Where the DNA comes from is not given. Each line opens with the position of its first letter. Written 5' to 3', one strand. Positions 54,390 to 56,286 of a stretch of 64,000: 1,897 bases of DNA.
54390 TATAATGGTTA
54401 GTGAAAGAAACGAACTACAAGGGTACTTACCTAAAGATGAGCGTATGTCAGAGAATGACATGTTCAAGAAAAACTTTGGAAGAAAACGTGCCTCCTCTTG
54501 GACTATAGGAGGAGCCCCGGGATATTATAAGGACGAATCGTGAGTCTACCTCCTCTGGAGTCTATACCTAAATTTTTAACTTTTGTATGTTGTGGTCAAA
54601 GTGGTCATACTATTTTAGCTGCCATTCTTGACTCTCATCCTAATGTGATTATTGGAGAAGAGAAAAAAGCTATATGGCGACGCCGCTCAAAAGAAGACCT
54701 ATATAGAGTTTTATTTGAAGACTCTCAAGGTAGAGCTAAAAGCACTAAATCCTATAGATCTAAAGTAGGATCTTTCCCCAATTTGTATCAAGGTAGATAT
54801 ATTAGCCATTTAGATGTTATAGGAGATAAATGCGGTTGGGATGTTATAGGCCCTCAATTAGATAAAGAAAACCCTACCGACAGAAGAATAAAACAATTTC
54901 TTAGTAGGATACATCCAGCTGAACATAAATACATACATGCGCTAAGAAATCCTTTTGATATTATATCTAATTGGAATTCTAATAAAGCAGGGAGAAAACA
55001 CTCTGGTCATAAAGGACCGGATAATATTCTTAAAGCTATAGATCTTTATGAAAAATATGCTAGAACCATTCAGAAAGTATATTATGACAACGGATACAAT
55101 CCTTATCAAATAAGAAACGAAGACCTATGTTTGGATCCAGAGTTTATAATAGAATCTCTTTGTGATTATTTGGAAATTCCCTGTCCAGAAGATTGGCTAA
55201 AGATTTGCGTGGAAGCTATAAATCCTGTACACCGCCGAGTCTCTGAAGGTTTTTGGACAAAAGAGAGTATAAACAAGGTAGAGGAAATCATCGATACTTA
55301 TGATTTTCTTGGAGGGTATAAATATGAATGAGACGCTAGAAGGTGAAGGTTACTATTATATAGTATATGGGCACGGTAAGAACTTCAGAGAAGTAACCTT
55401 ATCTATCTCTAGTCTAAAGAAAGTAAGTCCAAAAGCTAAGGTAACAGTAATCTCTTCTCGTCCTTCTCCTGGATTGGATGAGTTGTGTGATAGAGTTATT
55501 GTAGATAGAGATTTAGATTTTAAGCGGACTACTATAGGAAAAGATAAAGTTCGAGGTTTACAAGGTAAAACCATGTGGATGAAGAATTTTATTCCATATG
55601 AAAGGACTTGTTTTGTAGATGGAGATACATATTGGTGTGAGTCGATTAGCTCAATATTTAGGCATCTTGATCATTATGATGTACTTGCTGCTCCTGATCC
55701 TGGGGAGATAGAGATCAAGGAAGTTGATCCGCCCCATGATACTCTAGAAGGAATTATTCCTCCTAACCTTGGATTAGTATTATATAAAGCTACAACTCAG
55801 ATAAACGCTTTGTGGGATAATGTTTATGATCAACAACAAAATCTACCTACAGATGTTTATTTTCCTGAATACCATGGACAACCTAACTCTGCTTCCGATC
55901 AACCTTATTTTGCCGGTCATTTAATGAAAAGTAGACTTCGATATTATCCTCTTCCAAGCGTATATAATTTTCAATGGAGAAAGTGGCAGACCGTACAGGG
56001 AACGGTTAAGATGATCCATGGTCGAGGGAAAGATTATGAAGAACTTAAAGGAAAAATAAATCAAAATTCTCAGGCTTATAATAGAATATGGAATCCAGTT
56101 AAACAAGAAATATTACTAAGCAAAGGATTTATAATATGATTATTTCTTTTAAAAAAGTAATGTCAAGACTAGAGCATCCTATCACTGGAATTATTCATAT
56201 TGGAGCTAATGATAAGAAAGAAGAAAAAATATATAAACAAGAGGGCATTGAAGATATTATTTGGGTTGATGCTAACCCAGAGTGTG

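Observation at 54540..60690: Nine-gene glycan-modification cluster with two sulfotransferase-like genes directly after the terminase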

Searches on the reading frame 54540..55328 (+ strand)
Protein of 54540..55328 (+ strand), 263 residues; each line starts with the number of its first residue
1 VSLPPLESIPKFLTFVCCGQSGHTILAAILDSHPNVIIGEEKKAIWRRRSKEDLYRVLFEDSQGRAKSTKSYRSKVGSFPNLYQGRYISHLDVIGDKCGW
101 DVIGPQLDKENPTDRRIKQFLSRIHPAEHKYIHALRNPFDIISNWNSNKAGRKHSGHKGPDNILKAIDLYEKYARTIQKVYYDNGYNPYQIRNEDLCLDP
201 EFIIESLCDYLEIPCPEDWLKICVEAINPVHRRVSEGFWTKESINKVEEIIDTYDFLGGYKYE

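Call 4: search_protein_families(library=pfam, max_evalue=0.1, proteins=[window:54540-55328:+])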
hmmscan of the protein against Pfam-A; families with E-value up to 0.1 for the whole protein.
window:54540-55328:+ (263 aa): 2 families
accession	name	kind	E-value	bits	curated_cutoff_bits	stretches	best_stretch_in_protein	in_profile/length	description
PF13469.12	Sulfotransfer_3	-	1.1e-08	36.1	27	1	16-216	5-215/216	Sulfotransferase family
PF00685.33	Sulfotransfer_1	-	0.00028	20.8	22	1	122-225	84-193/255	Sulfotransferase domain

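Call 5: search_protein_families(library=phrogs, max_evalue=0.01, proteins=[window:54540-55328:+])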
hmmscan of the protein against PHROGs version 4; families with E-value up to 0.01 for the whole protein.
window:54540-55328:+ (263 aa): 0 families

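Call 15: search_protein_families(library=ncbifam, max_evalue=0.05, proteins=[window:54540-55328:+])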
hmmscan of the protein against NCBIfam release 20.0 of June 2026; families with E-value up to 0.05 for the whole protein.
window:54540-55328:+ (263 aa): 0 families

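Call 18: search_solved_structures(query=window:54540-55328:+, max_evalue=1, show_alignments=1)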
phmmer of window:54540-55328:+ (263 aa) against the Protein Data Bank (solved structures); distinct sequences matched with E-value up to 1: 7.
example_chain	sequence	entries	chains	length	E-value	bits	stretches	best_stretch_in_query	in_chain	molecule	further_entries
4gbm_A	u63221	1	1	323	0.0003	23.6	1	126-218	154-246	CurM Sulfotransferase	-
4gox_A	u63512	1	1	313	0.0022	20.8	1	114-217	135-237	Polyketide synthase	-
9wp1_A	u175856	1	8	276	0.013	18.2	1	19-214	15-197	Protein-tyrosine sulfotransferase 1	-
5wrj_A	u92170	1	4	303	0.018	17.8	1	19-214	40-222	Protein-tyrosine sulfotransferase 1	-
5wri_A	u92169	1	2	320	0.021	17.6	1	19-214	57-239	Protein-tyrosine sulfotransferase 1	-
9wwe_A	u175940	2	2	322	0.91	12.2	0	19-47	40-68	Protein-tyrosine sulfotransferase 2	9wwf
3ap1_A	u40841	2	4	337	0.97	12.1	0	19-47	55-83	Protein-tyrosine sulfotransferase 2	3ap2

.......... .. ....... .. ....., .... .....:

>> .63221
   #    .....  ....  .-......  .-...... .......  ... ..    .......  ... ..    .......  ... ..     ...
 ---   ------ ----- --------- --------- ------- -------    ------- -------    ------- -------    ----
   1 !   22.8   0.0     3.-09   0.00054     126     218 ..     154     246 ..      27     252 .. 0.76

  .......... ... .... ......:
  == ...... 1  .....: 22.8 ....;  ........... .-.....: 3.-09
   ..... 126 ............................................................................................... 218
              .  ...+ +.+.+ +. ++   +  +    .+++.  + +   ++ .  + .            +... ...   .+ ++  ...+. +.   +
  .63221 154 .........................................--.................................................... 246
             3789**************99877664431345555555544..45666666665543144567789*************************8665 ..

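Call 20: find_homologous_proteins(query=window:54540-55328:+)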
Query window:54540-55328:+ (263 aa): 32 proteins with E <= 0.001 among 458 candidates.
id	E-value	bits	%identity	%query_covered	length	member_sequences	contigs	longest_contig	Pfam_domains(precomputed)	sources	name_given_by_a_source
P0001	5.9e-182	621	100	100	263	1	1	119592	PF13469.13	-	-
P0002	7.6e-80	286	52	95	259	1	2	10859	PF13469.13,PF00685.34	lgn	-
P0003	6.4e-79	283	47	97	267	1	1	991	PF13469.13,PF00685.34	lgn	-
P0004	1.4e-47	181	40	96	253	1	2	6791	PF13469.13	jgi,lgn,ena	-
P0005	7.2e-47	178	40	95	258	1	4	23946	-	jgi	jgi:hypothetical protein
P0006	1.3e-46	177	40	96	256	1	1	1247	PF13469.13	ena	-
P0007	7.7e-46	175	41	96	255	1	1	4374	PF13469.13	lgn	-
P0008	1.3e-44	171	40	96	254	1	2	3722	PF13469.13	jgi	jgi:hypothetical protein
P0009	8.7e-42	162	39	97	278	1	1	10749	PF00685.34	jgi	jgi:hypothetical protein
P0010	6.5e-41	159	39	95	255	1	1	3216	PF13469.13,PF00685.34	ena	-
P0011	1.5e-27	115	34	95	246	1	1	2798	PF13469.13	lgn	-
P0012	1.6e-27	115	32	96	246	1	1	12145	PF13469.13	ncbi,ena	-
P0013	3.7e-26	110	34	87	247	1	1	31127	PF13469.13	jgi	jgi:hypothetical protein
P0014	7.0e-26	109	32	94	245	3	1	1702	PF13469.13,PF00685.34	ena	-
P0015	7.5e-26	109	32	93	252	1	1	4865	PF13469.13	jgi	-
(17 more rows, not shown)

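Call 23: find_encoding_contigs(protein=P0002, flank=10000, max_places=3)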
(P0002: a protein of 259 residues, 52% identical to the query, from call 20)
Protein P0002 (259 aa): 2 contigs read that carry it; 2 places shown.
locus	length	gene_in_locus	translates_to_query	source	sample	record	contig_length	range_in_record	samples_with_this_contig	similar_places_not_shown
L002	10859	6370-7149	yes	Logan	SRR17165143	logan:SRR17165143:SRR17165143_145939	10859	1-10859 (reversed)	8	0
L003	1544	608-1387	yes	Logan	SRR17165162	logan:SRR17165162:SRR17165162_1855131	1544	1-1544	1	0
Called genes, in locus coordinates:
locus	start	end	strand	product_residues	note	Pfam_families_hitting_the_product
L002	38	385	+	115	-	-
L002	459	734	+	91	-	-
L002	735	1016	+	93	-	-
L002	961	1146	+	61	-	-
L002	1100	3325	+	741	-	-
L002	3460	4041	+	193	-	PF08241:Methyltransf_11, PF13489:Methyltransf_23 (weak), PF13649:Methyltransf_25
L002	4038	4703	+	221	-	-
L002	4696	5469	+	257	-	-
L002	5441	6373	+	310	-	PF11316:Rhamno_transf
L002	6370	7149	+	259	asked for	PF00685:Sulfotransfer_1, PF13469:Sulfotransfer_3 (weak)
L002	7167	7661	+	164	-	PF08241:Methyltransf_11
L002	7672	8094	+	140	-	PF00383:dCMP_cyt_deam_1, PF14437:MafB19-deam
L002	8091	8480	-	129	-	-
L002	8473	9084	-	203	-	-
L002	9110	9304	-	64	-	-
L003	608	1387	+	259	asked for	PF00685:Sulfotransfer_1, PF13469:Sulfotransfer_3 (weak)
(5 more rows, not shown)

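Call 24: find_encoding_contigs(protein=P0005, flank=10000, max_places=3)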
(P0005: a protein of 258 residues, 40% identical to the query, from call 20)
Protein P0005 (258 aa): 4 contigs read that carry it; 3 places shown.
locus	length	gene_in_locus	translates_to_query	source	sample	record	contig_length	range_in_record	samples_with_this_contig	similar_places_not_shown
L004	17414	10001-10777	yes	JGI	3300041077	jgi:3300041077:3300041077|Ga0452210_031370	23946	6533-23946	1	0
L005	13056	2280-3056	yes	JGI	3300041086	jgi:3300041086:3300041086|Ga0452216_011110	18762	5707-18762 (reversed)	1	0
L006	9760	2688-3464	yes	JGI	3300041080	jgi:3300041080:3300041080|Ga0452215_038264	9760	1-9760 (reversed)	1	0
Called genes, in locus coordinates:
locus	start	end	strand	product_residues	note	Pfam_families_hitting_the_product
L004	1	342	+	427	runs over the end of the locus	-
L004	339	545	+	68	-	-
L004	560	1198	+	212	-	PF01464:SLT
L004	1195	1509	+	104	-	-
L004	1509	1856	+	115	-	-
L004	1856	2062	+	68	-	-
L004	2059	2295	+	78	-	-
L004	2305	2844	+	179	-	-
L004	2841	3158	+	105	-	-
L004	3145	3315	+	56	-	-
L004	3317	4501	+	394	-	PF04542:Sigma70_r2, PF04539:Sigma70_r3, PF04545:Sigma70_r4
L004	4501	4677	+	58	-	-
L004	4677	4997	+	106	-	-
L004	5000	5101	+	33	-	-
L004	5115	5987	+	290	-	PF03721:UDPG_MGDP_dh_N, PF00984:UDPG_MGDP_dh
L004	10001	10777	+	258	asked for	-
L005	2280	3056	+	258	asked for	-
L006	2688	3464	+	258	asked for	-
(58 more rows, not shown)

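Call 25: find_encoding_contigs(protein=window:54540-55328:+, flank=10000, max_places=2)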
Protein window:54540-55328:+ (263 aa): no gene with exactly this product is on record in the collection.

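Call 38: find_encoding_contigs(protein=P0013, flank=10000, max_places=2)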
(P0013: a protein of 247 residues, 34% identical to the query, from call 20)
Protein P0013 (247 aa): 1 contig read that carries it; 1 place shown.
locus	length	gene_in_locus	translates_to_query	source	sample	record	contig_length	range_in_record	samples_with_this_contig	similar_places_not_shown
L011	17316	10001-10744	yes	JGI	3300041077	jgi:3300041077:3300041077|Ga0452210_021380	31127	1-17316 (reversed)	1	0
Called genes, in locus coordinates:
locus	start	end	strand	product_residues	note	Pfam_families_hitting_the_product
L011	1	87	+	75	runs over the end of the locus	-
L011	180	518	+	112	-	-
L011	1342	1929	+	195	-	PF14537:Cytochrom_c3_2 (faint), PF14522:Cytochrome_C7 (faint), PF09699:Paired_CXXCH_1 (weak)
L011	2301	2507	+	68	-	-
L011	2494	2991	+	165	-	PF04308:RNaseH_like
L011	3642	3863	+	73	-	-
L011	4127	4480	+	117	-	-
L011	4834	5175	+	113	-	-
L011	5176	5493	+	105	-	-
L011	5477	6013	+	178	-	PF01464:SLT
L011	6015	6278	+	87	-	-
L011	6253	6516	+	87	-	-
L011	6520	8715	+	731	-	PF03237:Terminase_6N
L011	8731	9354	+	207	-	PF04989:RMNT_CmcI (weak), PF13578:Methyltransf_24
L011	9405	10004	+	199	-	PF13847:Methyltransf_31 (weak), PF13578:Methyltransf_24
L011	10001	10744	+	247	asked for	PF13469:Sulfotransfer_3 (weak)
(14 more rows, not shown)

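Call 39: find_encoding_contigs(protein=P0012, flank=10000, max_places=2)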
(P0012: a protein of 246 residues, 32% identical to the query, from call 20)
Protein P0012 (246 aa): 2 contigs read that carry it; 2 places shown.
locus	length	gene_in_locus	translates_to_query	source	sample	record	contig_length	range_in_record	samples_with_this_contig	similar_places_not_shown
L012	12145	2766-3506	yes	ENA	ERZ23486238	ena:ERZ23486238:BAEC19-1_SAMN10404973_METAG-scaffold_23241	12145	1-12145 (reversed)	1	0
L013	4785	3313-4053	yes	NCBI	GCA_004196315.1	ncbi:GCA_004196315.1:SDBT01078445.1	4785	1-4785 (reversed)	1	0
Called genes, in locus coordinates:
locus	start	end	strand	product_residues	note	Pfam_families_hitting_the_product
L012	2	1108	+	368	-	?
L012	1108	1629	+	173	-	PF08241:Methyltransf_11, PF13489:Methyltransf_23, PF13649:Methyltransf_25 (weak)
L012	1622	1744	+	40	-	-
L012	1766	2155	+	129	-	-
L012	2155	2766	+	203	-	-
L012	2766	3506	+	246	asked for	PF13469:Sulfotransfer_3 (faint)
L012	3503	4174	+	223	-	PF00535:Glycos_transf_2 (weak)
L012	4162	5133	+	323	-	PF01073:3Beta_HSD, PF01370:Epimerase, PF02719:Polysacc_synt_2, PF04321:RmlD_sub_bind, PF16363:GDP_Man_Dehyd, PF07993:NAD_binding_4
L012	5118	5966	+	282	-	PF04724:Glyco_transf_17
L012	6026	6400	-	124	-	-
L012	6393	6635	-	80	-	-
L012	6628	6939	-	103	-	-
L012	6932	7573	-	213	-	-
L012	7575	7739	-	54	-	-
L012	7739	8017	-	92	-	PF19575:HTH_58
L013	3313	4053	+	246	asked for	PF13469:Sulfotransfer_3 (faint)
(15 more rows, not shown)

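Call 40: search_solved_structures(query=A2, max_evalue=0.1, show_alignments=4)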
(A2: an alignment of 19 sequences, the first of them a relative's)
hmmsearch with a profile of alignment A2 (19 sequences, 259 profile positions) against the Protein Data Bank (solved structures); distinct sequences matched with E-value up to 0.1: 42.
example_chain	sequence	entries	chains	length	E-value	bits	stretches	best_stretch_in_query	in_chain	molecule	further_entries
9wp1_A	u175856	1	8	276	4.9e-13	52.3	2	11-49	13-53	Protein-tyrosine sulfotransferase 1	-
5wrj_A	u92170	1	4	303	6.6e-13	51.9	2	11-49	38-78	Protein-tyrosine sulfotransferase 1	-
5wri_A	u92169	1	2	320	7.8e-13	51.6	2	11-49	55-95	Protein-tyrosine sulfotransferase 1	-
9wwe_A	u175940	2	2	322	1e-10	44.7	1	11-49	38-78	Protein-tyrosine sulfotransferase 2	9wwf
3ap1_A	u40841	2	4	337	1.2e-10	44.5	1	11-49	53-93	Protein-tyrosine sulfotransferase 2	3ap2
3ap3_A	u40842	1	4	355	1.3e-10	44.3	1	11-49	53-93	Protein-tyrosine sulfotransferase 2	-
4gbm_A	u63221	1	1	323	1.8e-10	43.9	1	116-216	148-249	CurM Sulfotransferase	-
8w5z_A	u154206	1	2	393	8.7e-10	41.7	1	11-49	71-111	Protein-tyrosine sulfotransferase (Fragment)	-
4gox_A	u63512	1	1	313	9.7e-09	38.2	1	112-216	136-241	Polyketide synthase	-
1cjm_A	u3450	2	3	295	1.2e-05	28.1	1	119-221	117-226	PROTEIN (ARYL SULFOTRANSFERASE) | Monoamine-sulfating phenol sulfotransferase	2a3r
7d1x_A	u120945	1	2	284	0.00012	24.8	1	123-222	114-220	Sulfotransferase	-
7eov_A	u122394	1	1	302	0.00014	24.6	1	123-222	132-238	cytosolic sulfotransferase SULT2A8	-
2ad1_A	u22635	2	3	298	0.00021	24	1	121-220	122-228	Sulfotransferase 1C2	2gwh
2zpt_X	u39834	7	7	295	0.00026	23.7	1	123-220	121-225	Tyrosine-ester sulfotransferase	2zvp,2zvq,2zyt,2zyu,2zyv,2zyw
1zd1_A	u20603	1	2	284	0.00043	23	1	124-222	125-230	Sulfotransferase 4A1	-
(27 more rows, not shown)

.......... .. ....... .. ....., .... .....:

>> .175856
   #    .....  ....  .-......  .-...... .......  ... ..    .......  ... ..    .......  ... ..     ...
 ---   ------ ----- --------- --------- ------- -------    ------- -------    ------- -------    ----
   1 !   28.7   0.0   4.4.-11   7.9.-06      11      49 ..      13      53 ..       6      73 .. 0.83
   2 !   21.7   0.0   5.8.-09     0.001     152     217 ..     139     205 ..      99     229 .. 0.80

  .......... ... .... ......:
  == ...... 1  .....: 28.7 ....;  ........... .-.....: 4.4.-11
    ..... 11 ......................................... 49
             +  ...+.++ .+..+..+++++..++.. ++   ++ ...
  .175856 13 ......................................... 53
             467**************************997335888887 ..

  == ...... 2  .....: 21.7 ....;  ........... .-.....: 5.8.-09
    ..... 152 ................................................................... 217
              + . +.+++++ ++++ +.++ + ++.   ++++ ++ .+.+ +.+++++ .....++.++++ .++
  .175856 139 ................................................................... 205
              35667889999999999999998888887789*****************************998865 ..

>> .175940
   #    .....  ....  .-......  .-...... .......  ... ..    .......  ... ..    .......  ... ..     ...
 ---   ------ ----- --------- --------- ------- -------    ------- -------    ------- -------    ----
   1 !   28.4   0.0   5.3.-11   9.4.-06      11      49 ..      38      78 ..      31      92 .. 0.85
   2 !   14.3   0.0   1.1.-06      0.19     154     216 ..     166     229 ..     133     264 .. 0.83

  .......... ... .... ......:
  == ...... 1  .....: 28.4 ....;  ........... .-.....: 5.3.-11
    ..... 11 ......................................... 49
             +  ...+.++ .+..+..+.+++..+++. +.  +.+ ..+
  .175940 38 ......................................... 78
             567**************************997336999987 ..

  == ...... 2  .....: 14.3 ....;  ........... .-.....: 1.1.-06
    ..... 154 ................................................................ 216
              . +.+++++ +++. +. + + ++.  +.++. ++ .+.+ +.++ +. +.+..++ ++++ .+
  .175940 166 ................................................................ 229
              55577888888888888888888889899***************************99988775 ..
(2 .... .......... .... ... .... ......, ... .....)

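Call 56: search_dna_similar(query=window:54540-55328:+, collection=phages, mode=protein, max_evalue=0.001, max_rows=20)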
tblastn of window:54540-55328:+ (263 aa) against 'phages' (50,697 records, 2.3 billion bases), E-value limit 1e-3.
No match.

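Call 65: search_protein_families(library=pfam, alignment_id=A4, max_evalue=0.001)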
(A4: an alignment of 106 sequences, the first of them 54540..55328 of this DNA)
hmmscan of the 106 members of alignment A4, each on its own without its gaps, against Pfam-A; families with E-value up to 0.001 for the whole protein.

A. member 1, window:54540-55328:+ (263 aa): 2 families
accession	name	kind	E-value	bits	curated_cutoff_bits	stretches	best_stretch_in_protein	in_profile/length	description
PF13469.12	Sulfotransfer_3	-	1.1e-08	36.1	27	1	16-216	5-215/216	Sulfotransferase family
PF00685.33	Sulfotransfer_1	-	0.00028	20.8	22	1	122-225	84-193/255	Sulfotransferase domain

B. families by the number of members that match (of 106 scanned): 36 families (the first 25 are shown)
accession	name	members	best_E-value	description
PF13469.12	Sulfotransfer_3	11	5.6e-13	Sulfotransferase family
PF00535.33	Glycos_transf_2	10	3.8e-14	Glycosyl transferase family 2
PF13578.12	Methyltransf_24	9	1.1e-30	Methyltransferase domain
PF08241.18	Methyltransf_11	9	1.2e-11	Methyltransferase domain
PF13649.12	Methyltransf_25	9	3.9e-09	Methyltransferase domain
PF13489.12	Methyltransf_23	8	1.3e-14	Methyltransferase domain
PF13847.12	Methyltransf_31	8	8.4e-07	Methyltransferase domain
PF11316.14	Rhamno_transf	7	2.3e-24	Putative rhamnosyl transferase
PF01522.26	Polysacc_deac_1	7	2.3e-09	Polysaccharide deacetylase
PF01370.27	Epimerase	6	1.5e-51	NAD dependent epimerase/dehydratase family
PF16363.11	GDP_Man_Dehyd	6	3.2e-48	GDP-mannose 4,6 dehydratase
PF04321.23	RmlD_sub_bind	6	3.7e-21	RmlD substrate binding domain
PF02719.21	Polysacc_synt_2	6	3.7e-18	Polysaccharide biosynthesis protein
PF07993.18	NAD_binding_4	6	1.3e-16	Male sterility protein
PF01073.25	3Beta_HSD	6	2.3e-15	3-beta hydroxysteroid dehydrogenase/isomerase family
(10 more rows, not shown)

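Call 69: find_related_loci(query=A2, collection=genome_contigs, flank=8000)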
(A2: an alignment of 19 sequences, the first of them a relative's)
Query A2 (263 aa) in genome_contigs; peptide patterns used: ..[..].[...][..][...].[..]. (x = any residue, [..] = any of these).
5 stretches matched a pattern, but none encodes a relative of the query by tblastn (E <= 1e-3).

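Call 84: predict_structure(alignment_id=A2)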
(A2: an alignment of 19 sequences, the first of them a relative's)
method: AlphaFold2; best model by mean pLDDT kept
length: 263 residues; sequences in the alignment: 19
mean_pLDDT: 88.7   pTM: 0.88
mean pLDDT of the five models: 88.7, 88.0, 87.3, 87.1, 86.3
residues with pLDDT >= 90: 192; 70-90: 41; 50-70: 24; < 50: 6
segments of 3 or more residues with pLDDT < 50: 153-157
pLDDT, mean of each block of 10 residues (from residue 1): 78 93 92 92 92 92 76 65 70 91 93 95 93 97 80 52 91 97 97 97 98 95 93 92 97 97 92
secondary structure, 60 per line:
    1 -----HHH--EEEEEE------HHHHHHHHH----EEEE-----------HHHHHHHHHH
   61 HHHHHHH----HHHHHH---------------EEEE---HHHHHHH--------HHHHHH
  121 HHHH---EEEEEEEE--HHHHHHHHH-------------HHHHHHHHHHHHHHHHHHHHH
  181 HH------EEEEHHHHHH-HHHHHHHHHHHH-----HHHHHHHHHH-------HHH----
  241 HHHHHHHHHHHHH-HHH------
elements in order: E11-16 H23-31 E36-39 H51-67 H72-77 E93-96 H100-106 H115-124 E128-135 H138-146 H160-182 E189-192 H193-198 H200-211 H217-226 H241-253

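Call 88: fold_search(model_id=the predicted structure, library=pdb)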
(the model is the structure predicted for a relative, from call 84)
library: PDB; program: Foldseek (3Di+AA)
matches with E <= 10: 910; with E <= 0.001: 65
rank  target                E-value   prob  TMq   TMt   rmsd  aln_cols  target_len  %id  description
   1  4gox                  4.7e-08  1.00  0.50  0.48  10.3       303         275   15  Sulfotransferase Domain from the Synechococcus PCC 7002 Olefin Synthase (released 2012-10-17)
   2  5wrj_C                6.8e-08  1.00  0.55  0.53  11.4       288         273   15  Crystal structure of human tyrosylprotein sulfotransferase-1 complexed with PAP and gastrin peptide (released 2017-09-06)
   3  3ap3_C                1.0e-07  1.00  0.54  0.50  12.3       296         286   18  Crystal structure of human tyrosylprotein sulfotransferase-2 complexed with PAP (released 2011-10-26)
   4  4gbm                  1.8e-07  1.00  0.51  0.48  10.0       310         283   13  Sulfotransferase Domain from the Curacin Biosynthetic Pathway (released 2012-10-17)
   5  5wri_A                2.6e-07  1.00  0.55  0.53  10.7       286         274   18  Crystal structure of human tyrosylprotein sulfotransferase-1 complexed with PAP and C4 peptide (released 2017-09-13)
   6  3ap3_A                2.7e-07  1.00  0.54  0.51  11.2       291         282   16  Crystal structure of human tyrosylprotein sulfotransferase-2 complexed with PAP (released 2011-10-26)
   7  8w5z_A                3.7e-07  1.00  0.56  0.45  10.7       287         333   15  Crystal structure of tick tyrosylprotein sulfotransferase reveals the activation mechanism of tick anticoagulant prote (released 2024-04-10)
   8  5wrj_A                4.2e-07  1.00  0.55  0.53  11.7       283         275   18  Crystal structure of human tyrosylprotein sulfotransferase-1 complexed with PAP and gastrin peptide (released 2017-09-06)
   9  9wwe                  8.1e-07  1.00  0.53  0.47  11.4       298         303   17  Crystal structure of human tyrosylprotein sulfotransferase 2 (TPST2) in cation-bound state (released 2025-12-31)
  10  3ap3_D                9.5e-07  1.00  0.54  0.49   8.7       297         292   15  Crystal structure of human tyrosylprotein sulfotransferase-2 complexed with PAP (released 2011-10-26)
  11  3ap1_A                1.5e-06  1.00  0.54  0.49  11.9       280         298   16  Crystal structure of human tyrosylprotein sulfotransferase-2 complexed with PAP and C4 peptide (released 2011-10-26)
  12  3ap3_B                2.4e-06  1.00  0.54  0.50  12.4       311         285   17  Crystal structure of human tyrosylprotein sulfotransferase-2 complexed with PAP (released 2011-10-26)
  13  3ap2_B                3.5e-06  1.00  0.55  0.50   8.3       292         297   16  Crystal structure of human tyrosylprotein sulfotransferase-2 complexed with PAP,C4 peptide, and phosphate ion (released 2011-10-26)
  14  3ap1_B                3.7e-06  1.00  0.54  0.49  11.1       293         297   17  Crystal structure of human tyrosylprotein sulfotransferase-2 complexed with PAP and C4 peptide (released 2011-10-26)
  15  3ap2_A                8.5e-06  1.00  0.53  0.47  12.1       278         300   17  Crystal structure of human tyrosylprotein sulfotransferase-2 complexed with PAP,C4 peptide, and phosphate ion (released 2011-10-26)
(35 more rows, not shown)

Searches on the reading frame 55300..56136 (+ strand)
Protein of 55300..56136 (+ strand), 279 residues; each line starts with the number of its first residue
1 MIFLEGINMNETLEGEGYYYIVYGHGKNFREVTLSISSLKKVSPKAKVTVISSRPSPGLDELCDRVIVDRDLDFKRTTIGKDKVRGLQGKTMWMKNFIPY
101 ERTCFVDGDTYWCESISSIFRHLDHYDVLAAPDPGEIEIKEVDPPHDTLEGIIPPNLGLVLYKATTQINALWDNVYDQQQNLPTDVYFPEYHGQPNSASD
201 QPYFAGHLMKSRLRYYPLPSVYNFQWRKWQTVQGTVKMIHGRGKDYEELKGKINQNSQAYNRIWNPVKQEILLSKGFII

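Call 4: search_protein_families(library=pfam, max_evalue=0.1, proteins=[window:55300-56136:+])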
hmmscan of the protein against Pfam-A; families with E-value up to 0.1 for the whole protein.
window:55300-56136:+ (279 aa): 1 family
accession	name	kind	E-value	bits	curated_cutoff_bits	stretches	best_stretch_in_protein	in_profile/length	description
PF03407.22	Nucleotid_trans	-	0.00023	21.6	22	1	105-245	71-199/208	Nucleotide-diphospho-sugar transferase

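Call 5: search_protein_families(library=phrogs, max_evalue=0.01, proteins=[window:55300-56136:+])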
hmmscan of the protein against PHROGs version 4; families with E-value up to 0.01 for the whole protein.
window:55300-56136:+ (279 aa): 0 families

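Call 15: search_protein_families(library=ncbifam, max_evalue=0.05, proteins=[window:55300-56136:+])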
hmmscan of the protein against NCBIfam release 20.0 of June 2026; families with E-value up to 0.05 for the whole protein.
window:55300-56136:+ (279 aa): 0 families

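Call 96: search_solved_structures(query=window:55300-56136:+, max_evalue=1)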
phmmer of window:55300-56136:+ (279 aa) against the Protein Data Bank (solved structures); distinct sequences matched with E-value up to 1: 0.
